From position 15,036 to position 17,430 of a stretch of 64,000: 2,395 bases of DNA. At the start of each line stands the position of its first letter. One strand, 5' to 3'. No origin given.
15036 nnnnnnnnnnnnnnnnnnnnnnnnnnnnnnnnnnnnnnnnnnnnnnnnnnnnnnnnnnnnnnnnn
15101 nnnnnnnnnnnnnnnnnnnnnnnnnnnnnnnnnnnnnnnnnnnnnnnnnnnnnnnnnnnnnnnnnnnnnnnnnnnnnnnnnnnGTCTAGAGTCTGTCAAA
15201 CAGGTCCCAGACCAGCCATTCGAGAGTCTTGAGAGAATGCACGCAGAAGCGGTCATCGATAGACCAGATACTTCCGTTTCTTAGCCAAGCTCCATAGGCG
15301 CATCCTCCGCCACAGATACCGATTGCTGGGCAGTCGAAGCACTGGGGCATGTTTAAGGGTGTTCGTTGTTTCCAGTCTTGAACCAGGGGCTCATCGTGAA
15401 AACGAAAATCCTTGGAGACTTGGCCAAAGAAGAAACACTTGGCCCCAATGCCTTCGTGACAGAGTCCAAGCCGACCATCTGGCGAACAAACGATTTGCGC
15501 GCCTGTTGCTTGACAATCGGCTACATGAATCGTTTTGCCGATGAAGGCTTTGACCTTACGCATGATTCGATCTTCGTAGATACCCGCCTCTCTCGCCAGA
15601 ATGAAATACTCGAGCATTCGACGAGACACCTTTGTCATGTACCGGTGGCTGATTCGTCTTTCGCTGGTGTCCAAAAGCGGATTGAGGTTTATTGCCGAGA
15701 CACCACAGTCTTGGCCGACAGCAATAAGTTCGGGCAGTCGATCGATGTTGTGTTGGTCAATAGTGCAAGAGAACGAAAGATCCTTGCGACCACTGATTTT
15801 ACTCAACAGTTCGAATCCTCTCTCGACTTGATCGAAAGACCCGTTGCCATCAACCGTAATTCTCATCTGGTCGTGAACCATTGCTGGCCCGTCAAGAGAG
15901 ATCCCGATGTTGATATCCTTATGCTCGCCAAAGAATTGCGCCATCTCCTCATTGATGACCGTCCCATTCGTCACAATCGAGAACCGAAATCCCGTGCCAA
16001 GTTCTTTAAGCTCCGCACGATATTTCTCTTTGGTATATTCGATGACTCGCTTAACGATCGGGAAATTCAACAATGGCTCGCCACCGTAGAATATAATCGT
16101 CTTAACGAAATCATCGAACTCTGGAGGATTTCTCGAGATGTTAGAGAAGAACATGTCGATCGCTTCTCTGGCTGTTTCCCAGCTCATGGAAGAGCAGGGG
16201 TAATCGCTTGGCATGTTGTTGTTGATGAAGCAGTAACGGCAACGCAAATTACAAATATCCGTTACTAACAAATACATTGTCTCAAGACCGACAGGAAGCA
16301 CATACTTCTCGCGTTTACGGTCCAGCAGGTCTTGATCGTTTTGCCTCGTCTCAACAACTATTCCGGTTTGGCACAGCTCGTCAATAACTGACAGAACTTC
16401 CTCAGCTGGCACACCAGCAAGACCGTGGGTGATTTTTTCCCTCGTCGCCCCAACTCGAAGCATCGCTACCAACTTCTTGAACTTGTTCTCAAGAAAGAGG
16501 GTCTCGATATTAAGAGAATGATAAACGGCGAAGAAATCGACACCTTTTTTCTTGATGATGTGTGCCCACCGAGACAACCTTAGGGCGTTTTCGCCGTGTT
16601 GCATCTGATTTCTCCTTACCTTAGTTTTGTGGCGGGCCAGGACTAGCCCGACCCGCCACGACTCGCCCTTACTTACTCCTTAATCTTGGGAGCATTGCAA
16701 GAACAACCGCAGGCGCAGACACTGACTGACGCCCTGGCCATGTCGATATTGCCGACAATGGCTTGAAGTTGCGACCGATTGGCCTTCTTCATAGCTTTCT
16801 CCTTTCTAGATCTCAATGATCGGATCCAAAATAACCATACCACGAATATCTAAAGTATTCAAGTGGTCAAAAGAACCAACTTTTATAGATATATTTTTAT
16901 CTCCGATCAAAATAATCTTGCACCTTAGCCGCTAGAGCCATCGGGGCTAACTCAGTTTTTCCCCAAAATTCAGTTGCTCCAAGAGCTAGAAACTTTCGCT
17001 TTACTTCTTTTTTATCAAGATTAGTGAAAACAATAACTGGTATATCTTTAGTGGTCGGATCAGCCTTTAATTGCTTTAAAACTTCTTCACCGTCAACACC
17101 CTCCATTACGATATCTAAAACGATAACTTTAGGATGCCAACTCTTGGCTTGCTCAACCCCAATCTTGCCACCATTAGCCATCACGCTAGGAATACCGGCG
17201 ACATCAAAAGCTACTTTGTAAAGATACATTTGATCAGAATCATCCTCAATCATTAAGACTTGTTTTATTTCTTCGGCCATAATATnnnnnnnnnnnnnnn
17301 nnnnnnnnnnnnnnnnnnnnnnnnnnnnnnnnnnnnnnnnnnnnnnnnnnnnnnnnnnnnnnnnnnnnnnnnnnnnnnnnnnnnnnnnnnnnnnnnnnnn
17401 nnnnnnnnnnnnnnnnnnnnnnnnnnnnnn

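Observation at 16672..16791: Unannotated 39-aa Cys-rich precursor peptide with a consensus Shine-Dalgarno, missed by the ORF track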

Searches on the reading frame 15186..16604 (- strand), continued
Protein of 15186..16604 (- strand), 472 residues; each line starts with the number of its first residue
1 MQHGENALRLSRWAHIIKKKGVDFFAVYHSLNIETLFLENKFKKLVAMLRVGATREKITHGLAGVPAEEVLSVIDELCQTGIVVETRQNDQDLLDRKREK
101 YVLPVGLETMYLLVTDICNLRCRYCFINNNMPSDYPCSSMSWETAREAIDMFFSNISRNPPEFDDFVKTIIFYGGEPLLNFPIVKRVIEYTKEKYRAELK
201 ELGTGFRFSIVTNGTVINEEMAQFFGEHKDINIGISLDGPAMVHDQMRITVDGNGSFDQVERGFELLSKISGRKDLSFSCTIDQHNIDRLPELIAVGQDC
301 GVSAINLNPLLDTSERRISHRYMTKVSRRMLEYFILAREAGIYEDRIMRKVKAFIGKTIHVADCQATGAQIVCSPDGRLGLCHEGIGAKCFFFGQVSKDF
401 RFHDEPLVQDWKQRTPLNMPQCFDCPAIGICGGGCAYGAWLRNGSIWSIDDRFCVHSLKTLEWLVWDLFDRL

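Call 77: search_protein_families(library=pfam, proteins=[L017:5128-5697:+, L017:2001-2855:+, L017:2872-5046:+, L017:5998-7347:+], max_evalue=0.01)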
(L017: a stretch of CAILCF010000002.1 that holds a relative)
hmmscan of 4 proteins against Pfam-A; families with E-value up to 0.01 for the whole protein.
L017:5128-5697:+ (189 aa): 0 families

L017:2001-2855:+ (284 aa): 20 families
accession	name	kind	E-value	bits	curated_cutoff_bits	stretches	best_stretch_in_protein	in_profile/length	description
PF08241.18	Methyltransf_11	-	9.6e-23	81.1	21.2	1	68-166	1-95/95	Methyltransferase domain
PF13649.12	Methyltransf_25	-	5.9e-20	72.2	27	1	67-162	1-97/97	Methyltransferase domain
PF02353.26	CMAS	-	1.2e-19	71.1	27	1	4-181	5-179/273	Mycolic acid cyclopropane synthetase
PF13847.12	Methyltransf_31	-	2.1e-18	66.9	27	1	63-178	3-122/145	Methyltransferase domain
PF08242.18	Methyltransf_12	-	5.9e-13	49.8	30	1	68-164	1-98/98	Methyltransferase domain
PF13489.12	Methyltransf_23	-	1.7e-10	41.3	27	1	63-176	22-127/164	Methyltransferase domain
PF01209.24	Ubie_methyltran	-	1.5e-09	38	20.1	1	61-188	45-171/233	ubiE/COQ5 methyltransferase family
PF05175.20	MTS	-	3.2e-05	24.1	23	1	59-165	27-137/170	Methyltransferase small domain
PF03141.22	Methyltransf_29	-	3.4e-05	23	23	1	63-209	117-254/506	Putative S-adenosyl-L-methionine-dependent methyltransferase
PF09445.16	Methyltransf_15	-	6e-05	23.1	22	1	66-131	3-61/165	RNA cap guanine-N2 methyltransferase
PF02475.24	TRM5-TYW2_MTfase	-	9.8e-05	22.8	28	1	47-176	22-145/164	TRM5/TYW2 methyltransferase domain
PF08123.19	DOT1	-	0.00012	22.1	23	1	57-142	36-120/205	Histone methylation protein DOT1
PF01555.25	N6_N4_Mtase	-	0.00038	20.9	26.7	0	62-104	180-221/221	DNA methylase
PF02390.23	Methyltransf_4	-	0.00042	20.3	24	1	64-137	2-78/173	Putative methyltransferase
PF08003.17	Methyltransf_9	-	0.00051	19.5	23.8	1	62-227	114-277/315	Protein of unknown function (DUF1698)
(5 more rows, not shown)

L017:2872-5046:+ (724 aa): 8 families
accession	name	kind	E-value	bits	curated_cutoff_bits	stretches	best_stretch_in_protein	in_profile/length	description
PF02518.31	HATPase_c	-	3.5e-26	92.3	26.4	1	611-721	2-110/111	Histidine kinase-, DNA gyrase B-, and HSP90-like ATPase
PF00512.31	HisKA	-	8.1e-16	58.3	26.9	1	497-564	2-66/66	His Kinase A (phospho-acceptor) domain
PF16927.11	HisKA_7TM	-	1.1e-09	39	28.6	1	22-234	6-222/224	N-terminal 7TM region of histidine kinase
PF13185.12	GAF_2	-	1.2e-06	29.2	28.6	1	327-457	2-136/136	GAF domain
PF13581.12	HATPase_c_2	-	0.00075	20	27.4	1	625-698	42-112/127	Histidine kinase-like ATPase domain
PF01590.32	GAF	-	0.00076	20.5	22.4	1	328-456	1-133/133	GAF domain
PF23868.1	Mmc1_C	-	0.0074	16.4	27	0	226-289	90-153/175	Mmc1 C-terminal domain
PF13492.12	GAF_3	-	0.0076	17.1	27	0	398-458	69-129/129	GAF domain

L017:5998-7347:+ (449 aa): 2 families
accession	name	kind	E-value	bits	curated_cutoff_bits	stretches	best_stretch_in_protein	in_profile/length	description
PF04055.27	Radical_SAM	-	1.1e-16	61.9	29.5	1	99-268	2-166/166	Radical SAM superfamily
PF13353.11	Fer4_12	-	0.00013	22.7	22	1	99-196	10-100/137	4Fe-4S single cluster domain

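Call 78: search_protein_families(library=ncbifam, proteins=[L022:5764-7125:+, L083:1147-2526:+, L026:6001-7317:+, L021:5882-7219:+, L020:6001-7371:+], max_evalue=0.01)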
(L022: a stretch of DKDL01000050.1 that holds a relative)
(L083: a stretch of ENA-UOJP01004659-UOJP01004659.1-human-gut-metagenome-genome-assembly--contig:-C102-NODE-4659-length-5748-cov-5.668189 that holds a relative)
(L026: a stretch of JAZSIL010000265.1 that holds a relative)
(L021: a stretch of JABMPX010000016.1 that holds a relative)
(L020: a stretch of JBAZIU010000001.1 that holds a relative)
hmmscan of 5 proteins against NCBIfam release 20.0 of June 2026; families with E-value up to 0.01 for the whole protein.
L022:5764-7125:+ (454 aa): 57 families (the best 25 are shown)
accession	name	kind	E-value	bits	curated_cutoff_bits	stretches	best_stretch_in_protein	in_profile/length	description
TIGR04136.1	rSAM_FibroRumin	equivalog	1.1e-120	403.6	400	1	5-454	1-454/458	FibroRumin system radical SAM peptide maturase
NF047865.1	rSAM_PapB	equivalog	1.5e-51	175.6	340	1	99-423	7-319/330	PapB family radical SAM/SPASM ranthipeptide maturase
TIGR04064.1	rSAM_nif11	equivalog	1.2e-44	152.9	518.7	2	10-248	5-223/459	nif11-like peptide radical SAM maturase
TIGR03974.1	rSAM_six_Cys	equivalog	5.5e-40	137.6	425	1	41-439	45-435/451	thioether cross-link-forming SCIFF peptide maturase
TIGR03906.1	quino_hemo_SAM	equivalog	3.1e-36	125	453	1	58-428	60-422/467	quinohemoprotein amine dehydrogenase maturation protein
TIGR03942.1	sulfatase_rSAM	equivalog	1.4e-35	123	349.45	1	102-440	8-344/363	anaerobic sulfatase maturase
NF038107.1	rSAM_NF038107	equivalog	7.4e-35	120.6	600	1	6-431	4-411/444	Cys-every-fifth radical SAM/SPASM peptide maturase CefB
TIGR04163.1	rSAM_cobopep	equivalog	4.7e-34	117.9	375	1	85-430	54-397/428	peptide-modifying radical SAM enzyme CbpB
NF040492.1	not_ScfB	exception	9.6e-34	117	855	1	43-431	46-426/450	ScfB-related radical SAM/SPASM orphan maturase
NF041707.1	rSAM_YhhB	equivalog_domain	2.1e-32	112.5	445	2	102-252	9-155/369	cyclophane-forming radical SAM/SPASM peptide maturase YhhB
TIGR04068.1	rSAM_ocin_clost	equivalog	6.6e-30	104.4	500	1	54-316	43-298/462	Cys-rich peptide radical SAM maturase CcpM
TIGR04280.1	geopep_mat_rSAM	hypoth_equivalog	7.5e-30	104.2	400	1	56-436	44-408/428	geopeptide radical SAM maturase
TIGR03978.1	rSAM_paired_1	equivalog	1.3e-29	103.3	370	1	48-276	32-255/466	His-Xaa-Ser system radical SAM maturase HxsB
NF041298.1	rSAM_mat_DynA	equivalog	9.4e-29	100.5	450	1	102-435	8-336/356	dynobactin maturation radical SAM/SPASM protein DynA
TIGR04334.1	rSAM_Clo7bot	equivalog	9.9e-27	93.6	600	1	16-427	14-412/440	radical SAM/SPASM domain Clo7bot peptide maturase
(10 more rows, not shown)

L083:1147-2526:+ (460 aa): 73 families (the best 25 are shown)
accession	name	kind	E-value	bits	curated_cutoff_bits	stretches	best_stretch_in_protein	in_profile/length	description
TIGR04136.1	rSAM_FibroRumin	equivalog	1.6e-240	798.6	400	1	7-460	1-454/458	FibroRumin system radical SAM peptide maturase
NF047865.1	rSAM_PapB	equivalog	1.9e-39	135.9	340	1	101-427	7-319/330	PapB family radical SAM/SPASM ranthipeptide maturase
NF038107.1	rSAM_NF038107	equivalog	2.6e-31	108.9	600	1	63-426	50-402/444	Cys-every-fifth radical SAM/SPASM peptide maturase CefB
TIGR03906.1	quino_hemo_SAM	equivalog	6.4e-31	107.5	453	1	56-428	56-418/467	quinohemoprotein amine dehydrogenase maturation protein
TIGR04463.1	rSAM_vs_C_rich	equivalog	2.5e-30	105.6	525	1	57-433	41-403/438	TIGR04463 family radical SAM/SPASM RiPP maturase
TIGR03974.1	rSAM_six_Cys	equivalog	2e-29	102.8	425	1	57-453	59-443/451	thioether cross-link-forming SCIFF peptide maturase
NF040492.1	not_ScfB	exception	2e-28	99.5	855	1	58-435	59-426/450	ScfB-related radical SAM/SPASM orphan maturase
TIGR04280.1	geopep_mat_rSAM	hypoth_equivalog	4.3e-28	98.5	400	1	69-441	55-407/428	geopeptide radical SAM maturase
TIGR03942.1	sulfatase_rSAM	equivalog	4.6e-28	98.3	349.45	1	103-448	7-346/363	anaerobic sulfatase maturase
TIGR04064.1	rSAM_nif11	equivalog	7.5e-26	90.8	518.7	1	65-455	51-429/459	nif11-like peptide radical SAM maturase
NF041707.1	rSAM_YhhB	equivalog_domain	1.9e-24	86.3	445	1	104-306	9-202/369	cyclophane-forming radical SAM/SPASM peptide maturase YhhB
NF041298.1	rSAM_mat_DynA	equivalog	2.9e-24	85.7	450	1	105-437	9-334/356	dynobactin maturation radical SAM/SPASM protein DynA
TIGR04068.1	rSAM_ocin_clost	equivalog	8.5e-22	77.7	500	1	96-345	83-316/462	Cys-rich peptide radical SAM maturase CcpM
TIGR03978.1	rSAM_paired_1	equivalog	1.5e-21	76.7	370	1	100-292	86-265/466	His-Xaa-Ser system radical SAM maturase HxsB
NF041718.1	rSAM_phane_AMC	equivalog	1.7e-21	76.7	425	1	104-316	13-208/362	cyclophane-forming radical SAM peptide maturase AmcB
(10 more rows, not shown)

L026:6001-7317:+ (439 aa): 46 families (the best 25 are shown)
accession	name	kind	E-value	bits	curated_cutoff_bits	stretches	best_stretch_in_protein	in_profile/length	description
TIGR04136.1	rSAM_FibroRumin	equivalog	1.2e-91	307.8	400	1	5-437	1-455/458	FibroRumin system radical SAM peptide maturase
NF047865.1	rSAM_PapB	equivalog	2.4e-35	122.4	340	1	84-414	5-328/330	PapB family radical SAM/SPASM ranthipeptide maturase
TIGR03942.1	sulfatase_rSAM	equivalog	2.3e-27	96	349.45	1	88-409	7-331/363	anaerobic sulfatase maturase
TIGR04064.1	rSAM_nif11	equivalog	2.3e-27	95.8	518.7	2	80-231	76-221/459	nif11-like peptide radical SAM maturase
NF038107.1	rSAM_NF038107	equivalog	6.8e-27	94.3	600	1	3-407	1-405/444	Cys-every-fifth radical SAM/SPASM peptide maturase CefB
TIGR03906.1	quino_hemo_SAM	equivalog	1.8e-25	89.5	453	2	80-233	92-240/467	quinohemoprotein amine dehydrogenase maturation protein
TIGR03978.1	rSAM_paired_1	equivalog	4.9e-24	84.9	370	1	28-434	22-450/466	His-Xaa-Ser system radical SAM maturase HxsB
TIGR04280.1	geopep_mat_rSAM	hypoth_equivalog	9.8e-24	84.1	400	1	3-417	1-407/428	geopeptide radical SAM maturase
TIGR03974.1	rSAM_six_Cys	equivalog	6e-23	81.4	425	1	78-428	93-442/451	thioether cross-link-forming SCIFF peptide maturase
TIGR04463.1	rSAM_vs_C_rich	equivalog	3.4e-22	78.8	525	1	22-404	15-396/438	TIGR04463 family radical SAM/SPASM RiPP maturase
TIGR04148.1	GG_samocin_CFB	equivalog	1.8e-21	76.9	300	1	81-256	16-192/411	radical SAM peptide maturase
TIGR04068.1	rSAM_ocin_clost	equivalog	1.5e-20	73.6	500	1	10-254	12-251/462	Cys-rich peptide radical SAM maturase CcpM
NF041707.1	rSAM_YhhB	equivalog_domain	2.8e-20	72.5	445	1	84-239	4-157/369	cyclophane-forming radical SAM/SPASM peptide maturase YhhB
NF041718.1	rSAM_phane_AMC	equivalog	1.4e-19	70.3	425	1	83-278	7-191/362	cyclophane-forming radical SAM peptide maturase AmcB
TIGR04163.1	rSAM_cobopep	equivalog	2.9e-19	69.1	375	1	82-426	64-410/428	peptide-modifying radical SAM enzyme CbpB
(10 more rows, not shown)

L021:5882-7219:+ (446 aa): 73 families (the best 25 are shown)
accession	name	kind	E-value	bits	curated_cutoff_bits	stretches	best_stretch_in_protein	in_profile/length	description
TIGR04136.1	rSAM_FibroRumin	equivalog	2.3e-82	277.3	400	1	6-444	4-454/458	FibroRumin system radical SAM peptide maturase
NF038107.1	rSAM_NF038107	equivalog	6e-47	160.4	600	1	2-440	2-427/444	Cys-every-fifth radical SAM/SPASM peptide maturase CefB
NF047865.1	rSAM_PapB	equivalog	1e-45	156.5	340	1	87-415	2-321/330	PapB family radical SAM/SPASM ranthipeptide maturase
TIGR04064.1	rSAM_nif11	equivalog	1.9e-38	132.3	518.7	2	51-234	46-218/459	nif11-like peptide radical SAM maturase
TIGR03974.1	rSAM_six_Cys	equivalog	5.9e-37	127.6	425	1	83-438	92-444/451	thioether cross-link-forming SCIFF peptide maturase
NF041298.1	rSAM_mat_DynA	equivalog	4e-35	121.4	450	1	95-439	8-349/356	dynobactin maturation radical SAM/SPASM protein DynA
TIGR03906.1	quino_hemo_SAM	equivalog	3.5e-34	118.2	453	1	54-441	63-445/467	quinohemoprotein amine dehydrogenase maturation protein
NF041707.1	rSAM_YhhB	equivalog_domain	4.3e-34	118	445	1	93-242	7-154/369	cyclophane-forming radical SAM/SPASM peptide maturase YhhB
TIGR04463.1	rSAM_vs_C_rich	equivalog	2.3e-32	112.3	525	1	16-414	11-398/438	TIGR04463 family radical SAM/SPASM RiPP maturase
TIGR04068.1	rSAM_ocin_clost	equivalog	3.8e-32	111.8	500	1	7-238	2-230/462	Cys-rich peptide radical SAM maturase CcpM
TIGR03942.1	sulfatase_rSAM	equivalog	1e-30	107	349.45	1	96-420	9-334/363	anaerobic sulfatase maturase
NF040492.1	not_ScfB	exception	7.7e-30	104.1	855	1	86-421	93-426/450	ScfB-related radical SAM/SPASM orphan maturase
TIGR04280.1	geopep_mat_rSAM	hypoth_equivalog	3.2e-28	98.9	400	1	15-429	17-411/428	geopeptide radical SAM maturase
TIGR04334.1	rSAM_Clo7bot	equivalog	6.7e-28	97.5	600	1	2-416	1-411/440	radical SAM/SPASM domain Clo7bot peptide maturase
TIGR04163.1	rSAM_cobopep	equivalog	1.9e-26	92.8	375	2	72-268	51-235/428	peptide-modifying radical SAM enzyme CbpB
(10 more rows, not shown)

L020:6001-7371:+ (457 aa): 72 families (the best 25 are shown)
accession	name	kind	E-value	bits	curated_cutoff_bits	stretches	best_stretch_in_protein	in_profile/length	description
TIGR04136.1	rSAM_FibroRumin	equivalog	1.9e-120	402.8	400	1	3-455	1-454/458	FibroRumin system radical SAM peptide maturase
NF047865.1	rSAM_PapB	equivalog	1.7e-44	152.4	340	1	103-432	8-327/330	PapB family radical SAM/SPASM ranthipeptide maturase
NF038107.1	rSAM_NF038107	equivalog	1.6e-36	126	600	1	64-425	50-404/444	Cys-every-fifth radical SAM/SPASM peptide maturase CefB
TIGR04064.1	rSAM_nif11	equivalog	3.4e-34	118.4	518.7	2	101-247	81-218/459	nif11-like peptide radical SAM maturase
TIGR03906.1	quino_hemo_SAM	equivalog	8.2e-31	107.1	453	1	56-426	55-419/467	quinohemoprotein amine dehydrogenase maturation protein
TIGR04068.1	rSAM_ocin_clost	equivalog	2.9e-29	102.3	500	1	104-244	90-223/462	Cys-rich peptide radical SAM maturase CcpM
TIGR03974.1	rSAM_six_Cys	equivalog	3.4e-29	102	425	1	52-445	53-440/451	thioether cross-link-forming SCIFF peptide maturase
NF040492.1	not_ScfB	exception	8.8e-29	100.7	855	2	105-246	102-235/450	ScfB-related radical SAM/SPASM orphan maturase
TIGR03942.1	sulfatase_rSAM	equivalog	1.6e-28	99.8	349.45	1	106-441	9-344/363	anaerobic sulfatase maturase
NF041707.1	rSAM_YhhB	equivalog_domain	1.8e-26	93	445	1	106-255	10-154/369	cyclophane-forming radical SAM/SPASM peptide maturase YhhB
TIGR03978.1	rSAM_paired_1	equivalog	6.3e-25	87.9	370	1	97-273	82-249/466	His-Xaa-Ser system radical SAM maturase HxsB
TIGR04463.1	rSAM_vs_C_rich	equivalog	8.4e-25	87.4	525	1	104-424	88-397/438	TIGR04463 family radical SAM/SPASM RiPP maturase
TIGR04280.1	geopep_mat_rSAM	hypoth_equivalog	9.2e-24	84.2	400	1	65-436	50-407/428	geopeptide radical SAM maturase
NF041298.1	rSAM_mat_DynA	equivalog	1.6e-23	83.3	450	1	105-440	8-339/356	dynobactin maturation radical SAM/SPASM protein DynA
TIGR04083.1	rSAM_pep_methan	hypoth_equivalog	5.5e-22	78.2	300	2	103-275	5-158/376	TIGR04083 family peptide-modifying radical SAM enzyme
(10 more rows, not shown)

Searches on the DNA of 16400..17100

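Call 51: search_rna_families(source=window, start=16400, end=17100, threshold=evalue, max_evalue=1)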
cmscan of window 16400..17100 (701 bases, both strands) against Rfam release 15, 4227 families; matches with E-value up to 1: 0.
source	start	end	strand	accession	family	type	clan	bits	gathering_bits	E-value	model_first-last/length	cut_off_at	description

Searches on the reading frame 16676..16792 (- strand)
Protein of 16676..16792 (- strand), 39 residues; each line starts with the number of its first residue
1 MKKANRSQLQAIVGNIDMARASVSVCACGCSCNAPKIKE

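Call 3: search_protein_families(library=ncbifam, proteins=[window:16676-16792:-], max_evalue=0.01)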
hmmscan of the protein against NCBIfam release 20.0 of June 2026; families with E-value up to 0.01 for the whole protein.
seq(39 aa): 0 families

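Call 4: search_protein_families(library=pfam, proteins=[window:16676-16792:-], max_evalue=0.01)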
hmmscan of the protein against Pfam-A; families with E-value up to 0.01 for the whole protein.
seq(39 aa): 0 families

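Call 20: find_encoding_contigs(protein=P0001, flank=8000, max_places=2)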
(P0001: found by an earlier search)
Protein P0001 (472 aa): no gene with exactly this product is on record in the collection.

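Call 33: search_protein_families(library=ncbifam, proteins=[window:16676-16792:-], max_evalue=10)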
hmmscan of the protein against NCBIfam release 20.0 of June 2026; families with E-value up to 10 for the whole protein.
seq(39 aa): 0 families

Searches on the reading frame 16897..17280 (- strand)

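Call 3: search_protein_families(library=ncbifam, proteins=[window:16897-17280:-], max_evalue=0.01)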
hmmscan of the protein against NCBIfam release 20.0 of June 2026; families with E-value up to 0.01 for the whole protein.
window:16897-17280:- (127 aa): 67 families (the best 25 are shown)
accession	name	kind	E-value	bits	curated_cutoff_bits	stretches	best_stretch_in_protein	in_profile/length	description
NF007135.0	PRK09581.1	equivalog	1.7e-15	56.8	474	1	33-119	30-115/457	PleD family two-component system response regulator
TIGR02154.1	PhoB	equivalog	1.4e-13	50.7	296.2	1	6-124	3-120/226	phosphate regulon transcriptional regulator PhoB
NF047465.1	hybrid_HK_LvrA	exception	1.7e-10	39.6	1200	1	5-123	467-583/819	hybrid histidine kinase/response regulator LvrA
NF045991.1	RespRegCtrARhodob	equivalog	3e-10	40.2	350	1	7-109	2-102/224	response regulator transcription factor CtrA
NF045717.1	DVU0259_DivK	exception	5.1e-10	39.5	160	1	6-92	3-89/117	DVU0259 family response regulator domain-containing protein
NF007546.0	PRK10161.1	equivalog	7e-10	38.9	471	1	6-122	3-118/229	phosphate response regulator transcription factor PhoB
TIGR01387.1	cztR_silR_copR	subfamily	2.6e-09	37.1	279.2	1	8-108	1-99/218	heavy metal response regulator transcription factor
NF045944.1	ResRegRpaBCyano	equivalog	2.9e-09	36.6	330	1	9-124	1-112/229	response regulator transcription factor RpaB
NF012227.0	AdeR_RR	equivalog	3.8e-09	36.4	340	1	5-124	11-126/239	efflux system response regulator transcription factor AdeR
TIGR02875.1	spore_0_A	equivalog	4.6e-09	35.9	200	1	34-108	33-107/262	sporulation transcription factor Spo0A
NF053854.1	RespRegPhoBBctds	equivalog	7.9e-09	35.2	270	1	8-106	1-98/225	two-component system response regulator PhoB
NF008469.0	PRK11361.1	equivalog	1.9e-08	33.4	714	1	5-104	4-101/461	acetoacetate metabolism transcriptional regulator AtoC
NF008567.0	PRK11517.1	equivalog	3.4e-08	33.1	353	1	7-108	2-100/223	response regulator transcription factor HprR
NF038297.2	hybrid_HK_HrmK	equivalog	4e-08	32.3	725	1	4-108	489-593/607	hybrid histidine kinase/response regulator HrmK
NF007935.0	PRK10651.1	equivalog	4.5e-08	32.5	250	1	35-106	38-107/216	two-component system response regulator NarL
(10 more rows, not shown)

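Call 4: search_protein_families(library=pfam, proteins=[window:16897-17280:-], max_evalue=0.01)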
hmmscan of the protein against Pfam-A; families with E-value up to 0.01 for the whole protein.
window:16897-17280:- (127 aa): 1 family
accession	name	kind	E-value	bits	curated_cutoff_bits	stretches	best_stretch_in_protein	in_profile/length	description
PF00072.30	Response_reg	-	4.3e-15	56.3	30.2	1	8-109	1-100/111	Response regulator receiver domain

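Call 75: search_protein_families(library=phrogs, proteins=[P0255, P0253], max_evalue=0.01)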
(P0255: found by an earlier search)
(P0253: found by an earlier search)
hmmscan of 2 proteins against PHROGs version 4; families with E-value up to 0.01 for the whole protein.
P0255 (218 aa): 0 families

P0253 (170 aa): 2 families
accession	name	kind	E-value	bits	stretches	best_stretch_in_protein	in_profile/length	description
phrog_10051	-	lysis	6.4e-07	29.9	1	59-129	342-410/455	endolysin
phrog_6007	-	lysis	0.00046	20.1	1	12-44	223-253/483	endolysin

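Call 76: search_protein_families(library=padloc, proteins=[P0255, P0253], max_evalue=0.01)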
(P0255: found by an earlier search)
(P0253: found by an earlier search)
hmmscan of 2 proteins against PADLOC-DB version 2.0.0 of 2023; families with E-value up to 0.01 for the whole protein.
P0255 (218 aa): 0 families

P0253 (170 aa): 0 families
